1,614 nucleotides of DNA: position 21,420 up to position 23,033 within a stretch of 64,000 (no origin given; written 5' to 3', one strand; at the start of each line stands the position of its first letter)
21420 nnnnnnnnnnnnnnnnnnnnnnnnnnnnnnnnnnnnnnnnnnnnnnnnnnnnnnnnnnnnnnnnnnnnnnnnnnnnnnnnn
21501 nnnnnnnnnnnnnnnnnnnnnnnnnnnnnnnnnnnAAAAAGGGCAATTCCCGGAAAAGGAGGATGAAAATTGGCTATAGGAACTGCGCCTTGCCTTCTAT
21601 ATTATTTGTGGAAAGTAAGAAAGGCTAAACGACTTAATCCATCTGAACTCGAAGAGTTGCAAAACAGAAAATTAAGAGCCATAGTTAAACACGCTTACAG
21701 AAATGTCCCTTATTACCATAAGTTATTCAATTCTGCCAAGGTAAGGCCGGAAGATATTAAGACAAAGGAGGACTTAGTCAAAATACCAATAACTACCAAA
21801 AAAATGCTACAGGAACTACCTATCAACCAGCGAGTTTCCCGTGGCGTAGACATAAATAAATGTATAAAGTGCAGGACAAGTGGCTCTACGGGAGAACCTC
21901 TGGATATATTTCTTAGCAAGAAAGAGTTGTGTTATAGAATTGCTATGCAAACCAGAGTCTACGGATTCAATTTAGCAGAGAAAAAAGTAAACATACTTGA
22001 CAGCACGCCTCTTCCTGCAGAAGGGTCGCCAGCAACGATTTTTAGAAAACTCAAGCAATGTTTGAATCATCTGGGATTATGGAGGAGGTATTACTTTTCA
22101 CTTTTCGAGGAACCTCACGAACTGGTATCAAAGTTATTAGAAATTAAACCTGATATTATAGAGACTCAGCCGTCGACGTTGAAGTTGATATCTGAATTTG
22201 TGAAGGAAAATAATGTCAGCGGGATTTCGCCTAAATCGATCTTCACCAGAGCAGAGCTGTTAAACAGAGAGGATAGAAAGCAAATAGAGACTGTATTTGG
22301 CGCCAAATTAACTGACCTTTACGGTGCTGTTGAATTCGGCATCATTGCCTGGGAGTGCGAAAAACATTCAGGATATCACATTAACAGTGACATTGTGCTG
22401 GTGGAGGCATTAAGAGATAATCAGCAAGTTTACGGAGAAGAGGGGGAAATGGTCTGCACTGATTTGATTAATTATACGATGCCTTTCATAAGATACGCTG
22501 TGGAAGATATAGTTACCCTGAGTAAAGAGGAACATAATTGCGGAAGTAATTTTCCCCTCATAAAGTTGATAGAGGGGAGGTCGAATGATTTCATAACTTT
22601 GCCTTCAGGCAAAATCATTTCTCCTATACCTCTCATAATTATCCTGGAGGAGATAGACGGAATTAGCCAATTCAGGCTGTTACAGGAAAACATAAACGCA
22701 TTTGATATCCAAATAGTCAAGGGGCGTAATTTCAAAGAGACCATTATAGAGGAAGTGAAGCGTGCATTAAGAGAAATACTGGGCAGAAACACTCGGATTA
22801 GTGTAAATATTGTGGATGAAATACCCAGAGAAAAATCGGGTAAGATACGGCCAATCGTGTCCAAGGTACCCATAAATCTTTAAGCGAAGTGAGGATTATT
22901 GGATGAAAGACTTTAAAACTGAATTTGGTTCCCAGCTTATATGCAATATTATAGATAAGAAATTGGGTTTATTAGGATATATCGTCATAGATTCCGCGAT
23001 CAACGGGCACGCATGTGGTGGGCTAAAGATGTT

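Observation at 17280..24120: Unusual decoration module inside the polysaccharide locus: FemAB/GNAT-like, Fe-S protein, methyltransferase, PaaK/CapK-like adenylating enzyme and Leu/Phe-type amino-acid dehydrogenase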

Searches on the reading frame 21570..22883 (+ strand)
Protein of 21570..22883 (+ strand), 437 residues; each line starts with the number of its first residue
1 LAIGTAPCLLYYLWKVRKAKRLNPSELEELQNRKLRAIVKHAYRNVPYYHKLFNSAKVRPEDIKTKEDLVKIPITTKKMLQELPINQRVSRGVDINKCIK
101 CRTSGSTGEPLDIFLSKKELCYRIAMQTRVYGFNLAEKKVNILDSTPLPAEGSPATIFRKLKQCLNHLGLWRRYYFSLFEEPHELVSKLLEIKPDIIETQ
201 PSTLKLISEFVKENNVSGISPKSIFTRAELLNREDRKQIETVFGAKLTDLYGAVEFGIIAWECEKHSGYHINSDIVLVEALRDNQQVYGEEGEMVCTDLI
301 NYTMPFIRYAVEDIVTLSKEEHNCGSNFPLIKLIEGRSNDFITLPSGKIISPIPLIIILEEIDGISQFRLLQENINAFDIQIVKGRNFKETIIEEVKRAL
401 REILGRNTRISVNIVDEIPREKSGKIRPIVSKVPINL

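Call 3: search_protein_families(library=pfam, proteins=[window:21570-22883:+], max_evalue=0.01)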
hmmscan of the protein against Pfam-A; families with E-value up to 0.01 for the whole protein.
window:21570-22883:+ (437 aa): 0 families

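Call 5: search_protein_families(library=ncbifam, proteins=[window:21570-22883:+], max_evalue=0.01)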
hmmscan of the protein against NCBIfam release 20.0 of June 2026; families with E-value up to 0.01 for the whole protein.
window:21570-22883:+ (437 aa): 9 families
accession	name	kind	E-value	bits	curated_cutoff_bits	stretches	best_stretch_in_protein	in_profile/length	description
NF045666.1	DVU1553_fam_AMP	equivalog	1.5e-41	142.6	300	1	19-337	15-330/331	DVU_1553 family AMP-dependent CoA ligase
NF053551.1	FlxY_rubin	equivalog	1.4e-35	122.8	520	2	190-419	165-406/424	flexirubin biosynthesis putative acyl-CoA ligase FlxY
TIGR02155.1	PA_CoA_ligase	equivalog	5.8e-33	114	646.3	2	190-431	164-420/422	phenylacetate--CoA ligase PaaK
NF041878.1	paak_haloarch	equivalog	6.8e-31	107.3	700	2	191-428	170-422/427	phenylacetate--CoA ligase PaaK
TIGR02304.1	aden_form_hyp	equivalog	1.4e-26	93.4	251.9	1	175-401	169-394/430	F390 synthetase-related protein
TIGR03335.1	F390_ftsA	equivalog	1.7e-18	66.6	458.7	2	22-120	9-111/445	coenzyme F390 synthetase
NF041217.1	BagE_FevW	exception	2.4e-13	49.8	800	1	222-334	195-308/424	bagremycin/ferroverdin synthetase BagE/FevW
NF041596.1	fum_diaprop_lig_DdaG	equivalog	4.1e-06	26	700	1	38-320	6-277/390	fumarate--(S)-2,3-diaminopropanoate ligase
TIGR01733.1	AA-adenyl-dom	subfamily_domain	0.00023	20.1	317.4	1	95-260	120-277/409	amino acid adenylation domain-containing protein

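Call 9: search_solved_structures(query=window:21570-22883:+, max_evalue=0.001)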
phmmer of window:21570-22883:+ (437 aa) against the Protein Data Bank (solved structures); distinct sequences matched with E-value up to 0.001: 8.
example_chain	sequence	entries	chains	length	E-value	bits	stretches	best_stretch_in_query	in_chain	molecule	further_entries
4r1l_A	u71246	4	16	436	9.8e-21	77.2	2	197-386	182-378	Phenylacetate-coenzyme A ligase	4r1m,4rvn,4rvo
2y4o_A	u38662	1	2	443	2.3e-20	76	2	23-113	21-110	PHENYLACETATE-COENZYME A LIGASE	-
9s3l_A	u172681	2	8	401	1.8e-19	73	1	61-349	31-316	Phenylacetate-CoA ligase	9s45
2y27_A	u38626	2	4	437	1.6e-15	60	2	24-113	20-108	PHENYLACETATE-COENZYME A LIGASE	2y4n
6wuq_A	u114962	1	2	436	1.1e-10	44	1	222-345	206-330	AjiA1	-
6siw_A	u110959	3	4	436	2.7e-10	42.8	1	222-337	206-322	PaaK-like ligase (AMP-dependent synthetase and ligase) | AMP-dependent synthetase and ligase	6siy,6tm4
6siw_B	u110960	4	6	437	2.7e-10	42.8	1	222-337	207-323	PaaK-like ligase (AMP-dependent synthetase and ligase) | AMP-dependent synthetase and ligase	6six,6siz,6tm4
6hdw_A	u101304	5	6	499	5.1e-09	38.6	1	236-374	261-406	2-hydroxyisobutyryl-CoA synthetase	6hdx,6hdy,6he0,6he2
